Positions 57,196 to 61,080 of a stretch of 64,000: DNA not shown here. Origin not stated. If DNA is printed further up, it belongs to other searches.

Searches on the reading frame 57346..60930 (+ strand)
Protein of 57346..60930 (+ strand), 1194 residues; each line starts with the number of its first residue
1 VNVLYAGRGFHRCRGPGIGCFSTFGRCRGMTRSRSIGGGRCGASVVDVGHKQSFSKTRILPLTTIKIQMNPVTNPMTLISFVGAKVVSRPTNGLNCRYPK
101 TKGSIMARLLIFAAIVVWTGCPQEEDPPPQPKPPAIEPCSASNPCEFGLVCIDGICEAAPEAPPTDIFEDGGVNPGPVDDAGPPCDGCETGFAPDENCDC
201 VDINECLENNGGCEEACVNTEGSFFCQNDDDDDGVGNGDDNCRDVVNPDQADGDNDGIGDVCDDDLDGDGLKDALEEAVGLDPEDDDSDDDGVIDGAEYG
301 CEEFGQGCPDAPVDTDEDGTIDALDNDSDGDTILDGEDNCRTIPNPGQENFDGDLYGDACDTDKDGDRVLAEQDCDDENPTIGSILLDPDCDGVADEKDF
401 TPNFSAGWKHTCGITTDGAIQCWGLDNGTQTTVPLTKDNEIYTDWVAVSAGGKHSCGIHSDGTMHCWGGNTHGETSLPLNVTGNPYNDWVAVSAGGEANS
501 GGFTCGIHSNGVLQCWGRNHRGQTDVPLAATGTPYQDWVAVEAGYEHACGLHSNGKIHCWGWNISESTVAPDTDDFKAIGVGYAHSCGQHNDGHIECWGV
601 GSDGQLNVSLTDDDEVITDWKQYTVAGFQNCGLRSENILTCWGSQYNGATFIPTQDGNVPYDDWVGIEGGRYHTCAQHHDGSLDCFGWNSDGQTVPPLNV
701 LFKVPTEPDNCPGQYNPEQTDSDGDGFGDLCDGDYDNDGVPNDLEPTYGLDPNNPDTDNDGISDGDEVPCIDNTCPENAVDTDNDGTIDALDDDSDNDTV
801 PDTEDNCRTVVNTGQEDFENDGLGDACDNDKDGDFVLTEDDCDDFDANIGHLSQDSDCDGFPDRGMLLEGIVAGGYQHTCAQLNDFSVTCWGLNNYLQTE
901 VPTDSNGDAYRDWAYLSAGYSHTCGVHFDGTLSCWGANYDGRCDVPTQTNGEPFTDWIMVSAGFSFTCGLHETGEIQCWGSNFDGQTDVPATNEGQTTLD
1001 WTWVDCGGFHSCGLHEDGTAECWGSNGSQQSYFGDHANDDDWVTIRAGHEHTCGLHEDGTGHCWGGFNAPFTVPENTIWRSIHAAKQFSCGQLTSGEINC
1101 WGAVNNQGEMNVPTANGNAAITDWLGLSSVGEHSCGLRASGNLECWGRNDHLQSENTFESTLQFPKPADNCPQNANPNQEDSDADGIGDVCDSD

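Call 76: search_protein_families(library=pfam, proteins=[window:57346-60930:+], max_evalue=0.00001)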
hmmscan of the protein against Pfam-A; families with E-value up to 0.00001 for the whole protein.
window:57346-60930:+ (1194 aa): 3 families
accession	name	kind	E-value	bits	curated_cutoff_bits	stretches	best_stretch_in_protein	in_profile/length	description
PF13540.12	RCC1_2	-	1.3e-65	216.1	22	6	958-986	2-30/30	Regulator of chromosome condensation (RCC1) repeat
PF25390.1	WD40_RLD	-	9e-39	134.2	150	3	872-1157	36-333/363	RCC1-like domain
PF02412.23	TSP_3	-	8e-17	61.1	25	1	720-744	1-25/36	Thrombospondin type 3 repeat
